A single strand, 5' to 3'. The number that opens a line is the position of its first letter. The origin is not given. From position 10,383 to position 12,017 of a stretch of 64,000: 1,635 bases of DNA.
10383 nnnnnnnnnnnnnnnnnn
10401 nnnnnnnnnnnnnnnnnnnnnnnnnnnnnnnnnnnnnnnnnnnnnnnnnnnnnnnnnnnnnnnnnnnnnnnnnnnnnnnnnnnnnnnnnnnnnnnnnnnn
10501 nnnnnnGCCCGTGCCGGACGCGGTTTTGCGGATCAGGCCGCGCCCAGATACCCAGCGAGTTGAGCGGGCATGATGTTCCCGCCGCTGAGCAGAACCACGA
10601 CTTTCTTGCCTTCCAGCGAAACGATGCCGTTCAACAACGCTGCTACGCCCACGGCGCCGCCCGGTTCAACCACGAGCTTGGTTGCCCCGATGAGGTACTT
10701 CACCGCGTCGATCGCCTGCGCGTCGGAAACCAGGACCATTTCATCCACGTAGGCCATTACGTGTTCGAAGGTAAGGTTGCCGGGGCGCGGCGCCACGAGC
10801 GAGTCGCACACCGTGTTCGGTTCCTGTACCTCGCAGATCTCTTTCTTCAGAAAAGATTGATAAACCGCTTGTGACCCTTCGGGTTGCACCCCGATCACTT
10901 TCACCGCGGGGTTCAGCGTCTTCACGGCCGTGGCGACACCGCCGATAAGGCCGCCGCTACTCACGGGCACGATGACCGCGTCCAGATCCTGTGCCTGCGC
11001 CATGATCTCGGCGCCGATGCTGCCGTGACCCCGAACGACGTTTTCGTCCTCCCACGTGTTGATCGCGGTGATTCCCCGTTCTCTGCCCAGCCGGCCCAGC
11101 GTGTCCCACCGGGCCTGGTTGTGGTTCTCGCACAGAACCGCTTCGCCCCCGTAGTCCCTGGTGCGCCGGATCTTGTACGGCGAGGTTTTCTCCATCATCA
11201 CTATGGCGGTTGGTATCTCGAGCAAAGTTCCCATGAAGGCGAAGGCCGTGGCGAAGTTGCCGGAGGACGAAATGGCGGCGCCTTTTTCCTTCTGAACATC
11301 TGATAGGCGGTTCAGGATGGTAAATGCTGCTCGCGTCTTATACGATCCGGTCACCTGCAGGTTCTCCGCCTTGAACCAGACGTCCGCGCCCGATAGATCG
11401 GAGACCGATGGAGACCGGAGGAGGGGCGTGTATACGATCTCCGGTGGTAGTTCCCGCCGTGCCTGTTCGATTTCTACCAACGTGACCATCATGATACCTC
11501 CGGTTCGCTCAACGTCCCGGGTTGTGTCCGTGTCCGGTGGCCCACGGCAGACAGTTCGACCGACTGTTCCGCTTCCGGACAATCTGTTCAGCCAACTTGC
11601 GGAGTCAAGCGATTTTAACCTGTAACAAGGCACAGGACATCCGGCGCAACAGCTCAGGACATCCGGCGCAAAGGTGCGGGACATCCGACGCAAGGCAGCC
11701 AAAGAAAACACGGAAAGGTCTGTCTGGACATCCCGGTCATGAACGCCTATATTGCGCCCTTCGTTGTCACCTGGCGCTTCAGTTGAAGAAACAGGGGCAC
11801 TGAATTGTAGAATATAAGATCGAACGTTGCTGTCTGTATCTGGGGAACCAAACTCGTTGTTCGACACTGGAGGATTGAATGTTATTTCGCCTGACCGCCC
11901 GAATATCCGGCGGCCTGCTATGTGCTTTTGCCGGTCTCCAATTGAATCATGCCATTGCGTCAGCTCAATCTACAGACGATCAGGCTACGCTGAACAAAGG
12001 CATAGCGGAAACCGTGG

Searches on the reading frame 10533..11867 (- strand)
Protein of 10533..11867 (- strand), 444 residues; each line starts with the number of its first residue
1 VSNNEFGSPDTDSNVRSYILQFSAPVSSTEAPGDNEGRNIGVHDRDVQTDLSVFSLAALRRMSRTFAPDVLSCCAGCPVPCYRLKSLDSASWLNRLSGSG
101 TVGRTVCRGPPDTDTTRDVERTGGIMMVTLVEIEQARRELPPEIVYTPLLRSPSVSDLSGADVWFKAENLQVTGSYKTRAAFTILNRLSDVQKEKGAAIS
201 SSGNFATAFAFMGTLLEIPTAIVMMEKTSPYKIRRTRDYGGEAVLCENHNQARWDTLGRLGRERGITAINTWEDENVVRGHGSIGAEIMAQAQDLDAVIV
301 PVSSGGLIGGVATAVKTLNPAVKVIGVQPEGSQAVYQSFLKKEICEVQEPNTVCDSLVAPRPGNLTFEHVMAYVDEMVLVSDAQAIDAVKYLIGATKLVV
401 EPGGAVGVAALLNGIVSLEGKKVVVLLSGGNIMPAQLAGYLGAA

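Call 90: search_protein_families(library=ncbifam, proteins=[window:10533-11867:-], max_evalue=1e-10)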
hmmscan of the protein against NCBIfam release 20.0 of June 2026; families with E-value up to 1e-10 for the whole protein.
window:10533-11867:- (444 aa): 30 families (the best 25 are shown)
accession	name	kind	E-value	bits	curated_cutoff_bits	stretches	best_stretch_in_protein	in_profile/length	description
TIGR01127.1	ilvA_1Cterm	equivalog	4.2e-81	272.9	378.75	1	147-435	1-289/380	threonine ammonia-lyase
NF005454.0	PRK07048.1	equivalog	5e-77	259.2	452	1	127-441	6-320/324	threo-3-hydroxy-L-aspartate ammonia-lyase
NF006389.0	PRK08638.1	equivalog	3.2e-75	253.1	453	1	127-433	8-316/333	bifunctional threonine ammonia-lyase/L-serine ammonia-lyase TdcB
NF005600.0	PRK07334.1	equivalog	2.8e-73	246.8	496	1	125-439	7-319/408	threonine ammonia-lyase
NF005292.0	PRK06815.1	equivalog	2.3e-70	237.2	371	1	130-437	5-313/320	threonine/serine dehydratase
NF045641.2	BHydaspDhtseBhcB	equivalog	2.5e-64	217.4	550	1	131-432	5-305/312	beta-hydroxyaspartate dehydratase BhcB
NF005680.0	PRK07476.1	equivalog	2.7e-63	213.9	413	1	126-436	3-315/326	hydroxyectoine utilization dehydratase EutB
TIGR02991.1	ectoine_eutB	equivalog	1.2e-61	208.5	413.35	1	128-434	1-308/317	hydroxyectoine utilization dehydratase EutB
NF006094.0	PRK08246.1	subfamily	1.8e-58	198.4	331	1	127-437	4-309/310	serine/threonine dehydratase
NF006390.0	PRK08639.1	equivalog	9.8e-57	192.8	421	1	126-431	5-314/418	threonine ammonia-lyase IlvA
TIGR01124.1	ilvA_2Cterm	equivalog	1.1e-56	192.4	411.3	1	145-433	16-307/499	threonine ammonia-lyase, biosynthetic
TIGR02079.1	THD1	equivalog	1.6e-55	188.5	440.55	1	132-431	2-306/410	threonine ammonia-lyase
NF006674.0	PRK09224.1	subfamily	2e-54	185.2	577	1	146-432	25-314/508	threonine ammonia-lyase IlvA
NF005147.0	PRK06608.1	equivalog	1.3e-51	175.5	380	1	129-436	7-315/339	serine/threonine dehydratase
NF009130.0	PRK12483.1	subfamily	5.4e-51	173.8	801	1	146-432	37-326/521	threonine ammonia-lyase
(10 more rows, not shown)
